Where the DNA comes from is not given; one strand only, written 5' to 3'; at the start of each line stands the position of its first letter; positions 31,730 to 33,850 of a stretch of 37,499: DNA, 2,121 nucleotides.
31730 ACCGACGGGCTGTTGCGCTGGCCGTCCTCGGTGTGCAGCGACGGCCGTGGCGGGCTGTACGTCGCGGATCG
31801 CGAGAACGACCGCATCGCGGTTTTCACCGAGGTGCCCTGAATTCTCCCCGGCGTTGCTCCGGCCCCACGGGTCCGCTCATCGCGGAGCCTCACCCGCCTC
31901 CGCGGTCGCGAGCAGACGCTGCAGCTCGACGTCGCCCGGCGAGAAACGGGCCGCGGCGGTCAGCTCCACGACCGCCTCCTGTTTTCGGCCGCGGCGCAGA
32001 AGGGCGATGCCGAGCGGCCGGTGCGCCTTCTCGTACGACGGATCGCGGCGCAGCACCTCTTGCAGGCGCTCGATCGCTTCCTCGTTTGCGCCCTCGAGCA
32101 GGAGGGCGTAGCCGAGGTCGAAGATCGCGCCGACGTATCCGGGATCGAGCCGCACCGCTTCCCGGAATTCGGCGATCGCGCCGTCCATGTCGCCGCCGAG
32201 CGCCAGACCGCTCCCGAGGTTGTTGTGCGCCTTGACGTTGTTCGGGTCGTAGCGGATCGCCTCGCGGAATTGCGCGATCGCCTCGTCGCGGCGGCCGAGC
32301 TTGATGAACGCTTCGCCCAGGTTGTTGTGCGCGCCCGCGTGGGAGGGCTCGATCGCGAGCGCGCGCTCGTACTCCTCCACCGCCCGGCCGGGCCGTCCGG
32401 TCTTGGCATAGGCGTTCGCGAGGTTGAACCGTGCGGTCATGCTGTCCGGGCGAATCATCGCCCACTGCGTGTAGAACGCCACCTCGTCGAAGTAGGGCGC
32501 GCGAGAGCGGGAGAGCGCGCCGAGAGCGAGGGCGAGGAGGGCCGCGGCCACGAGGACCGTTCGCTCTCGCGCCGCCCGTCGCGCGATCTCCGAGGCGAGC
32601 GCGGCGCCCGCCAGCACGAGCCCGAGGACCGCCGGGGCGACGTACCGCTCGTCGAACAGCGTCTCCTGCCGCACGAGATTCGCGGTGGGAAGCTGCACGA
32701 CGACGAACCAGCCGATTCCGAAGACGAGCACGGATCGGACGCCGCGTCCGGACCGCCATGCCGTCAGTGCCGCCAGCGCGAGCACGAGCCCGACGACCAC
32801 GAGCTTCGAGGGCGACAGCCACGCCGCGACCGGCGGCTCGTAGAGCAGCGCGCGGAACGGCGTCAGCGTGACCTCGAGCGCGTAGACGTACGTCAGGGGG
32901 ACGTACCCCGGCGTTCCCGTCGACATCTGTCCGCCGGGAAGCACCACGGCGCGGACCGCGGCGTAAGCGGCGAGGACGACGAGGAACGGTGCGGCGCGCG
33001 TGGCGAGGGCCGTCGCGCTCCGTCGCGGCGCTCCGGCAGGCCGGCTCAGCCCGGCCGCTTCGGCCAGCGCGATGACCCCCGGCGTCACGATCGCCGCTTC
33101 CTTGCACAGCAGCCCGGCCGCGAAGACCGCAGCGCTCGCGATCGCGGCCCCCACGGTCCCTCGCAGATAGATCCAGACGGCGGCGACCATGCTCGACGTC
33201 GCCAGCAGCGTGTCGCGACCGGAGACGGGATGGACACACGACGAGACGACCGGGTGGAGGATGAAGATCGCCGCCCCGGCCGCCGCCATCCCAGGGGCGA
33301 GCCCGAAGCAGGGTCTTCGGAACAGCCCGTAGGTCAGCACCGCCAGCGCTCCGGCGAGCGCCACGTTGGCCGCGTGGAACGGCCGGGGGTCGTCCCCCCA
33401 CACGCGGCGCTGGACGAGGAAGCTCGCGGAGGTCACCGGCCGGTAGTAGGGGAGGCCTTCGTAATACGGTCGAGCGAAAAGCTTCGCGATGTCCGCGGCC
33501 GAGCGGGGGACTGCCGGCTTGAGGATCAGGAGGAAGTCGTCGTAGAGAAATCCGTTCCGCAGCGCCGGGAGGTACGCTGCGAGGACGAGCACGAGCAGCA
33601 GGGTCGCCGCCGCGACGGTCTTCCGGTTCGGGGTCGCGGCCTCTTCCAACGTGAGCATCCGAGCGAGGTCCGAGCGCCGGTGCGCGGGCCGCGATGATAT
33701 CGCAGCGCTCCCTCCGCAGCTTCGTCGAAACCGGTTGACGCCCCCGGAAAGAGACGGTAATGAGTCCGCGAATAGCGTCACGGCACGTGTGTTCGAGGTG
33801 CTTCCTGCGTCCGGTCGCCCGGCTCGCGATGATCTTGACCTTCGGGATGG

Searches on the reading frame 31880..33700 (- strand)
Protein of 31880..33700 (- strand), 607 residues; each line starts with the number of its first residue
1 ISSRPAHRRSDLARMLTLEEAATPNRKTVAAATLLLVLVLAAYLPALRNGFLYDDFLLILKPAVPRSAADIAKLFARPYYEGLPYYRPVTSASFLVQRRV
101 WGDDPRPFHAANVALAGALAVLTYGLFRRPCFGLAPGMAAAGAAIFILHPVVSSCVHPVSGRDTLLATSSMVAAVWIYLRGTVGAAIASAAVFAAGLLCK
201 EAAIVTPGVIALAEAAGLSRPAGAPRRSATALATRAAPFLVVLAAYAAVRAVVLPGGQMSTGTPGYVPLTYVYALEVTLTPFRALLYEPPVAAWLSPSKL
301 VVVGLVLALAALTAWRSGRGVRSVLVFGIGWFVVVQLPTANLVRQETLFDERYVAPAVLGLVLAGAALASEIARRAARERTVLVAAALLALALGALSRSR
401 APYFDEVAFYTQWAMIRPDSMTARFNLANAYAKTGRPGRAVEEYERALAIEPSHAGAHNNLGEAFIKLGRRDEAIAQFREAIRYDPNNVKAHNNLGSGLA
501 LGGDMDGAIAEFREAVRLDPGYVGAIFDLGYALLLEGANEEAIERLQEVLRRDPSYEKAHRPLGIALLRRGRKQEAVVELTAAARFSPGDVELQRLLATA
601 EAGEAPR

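Call 67: search_protein_families(library=pfam, proteins=[window:31880-33700:-], max_evalue=0.01)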
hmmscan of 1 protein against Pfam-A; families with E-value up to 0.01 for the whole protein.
window:31880-33700:- (607 aa): 22 families
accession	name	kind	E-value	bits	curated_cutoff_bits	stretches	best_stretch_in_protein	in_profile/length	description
PF13414.12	TPR_11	-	2.9e-34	116.9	26.8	4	462-496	1-35/42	TPR repeat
PF07719.23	TPR_2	-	9.1e-31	103.9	27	3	456-488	2-34/34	Tetratricopeptide repeat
PF13432.12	TPR_16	-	1.2e-24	86.8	32.7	4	461-522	3-64/65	Tetratricopeptide repeat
PF00515.34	TPR_1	-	1.9e-24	84.8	27.8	2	457-488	3-34/34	Tetratricopeptide repeat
PF14559.12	TPR_19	-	1.5e-23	83.3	25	3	435-490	5-60/68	Tetratricopeptide repeat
PF13181.12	TPR_8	-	2.8e-22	77.4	25.7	2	456-488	2-34/34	Tetratricopeptide repeat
PF13431.12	TPR_17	-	1.6e-20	72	24.4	1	444-475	2-33/34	Tetratricopeptide repeat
PF13428.12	TPR_14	-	2.4e-16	59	23.5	1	424-463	4-43/44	Tetratricopeptide repeat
PF13176.12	TPR_7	-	2.2e-13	49.6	27.9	1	457-489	1-35/36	Tetratricopeptide repeat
PF13174.12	TPR_6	-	2.7e-12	46.9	26.3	0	461-487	6-32/33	Tetratricopeptide repeat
PF13424.12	TPR_12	-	1.7e-11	44.6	30.1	2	421-483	3-73/77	Tetratricopeptide repeat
PF14561.12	TPR_20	-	3.1e-11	43.9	25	1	507-558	6-57/90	Tetratricopeptide repeat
PF03704.23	BTAD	-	5.5e-10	40.2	22.1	2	514-577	53-116/146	Bacterial transcriptional activator domain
PF24575.1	TPR_Slam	-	3.7e-07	30.9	35.2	0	409-478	37-104/104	Surface lipoprotein assembly modifier, N-terminal TPR repeats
PF13429.12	TPR_15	-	1.4e-06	28.3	26.2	0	427-482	152-210/280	Tetratricopeptide repeat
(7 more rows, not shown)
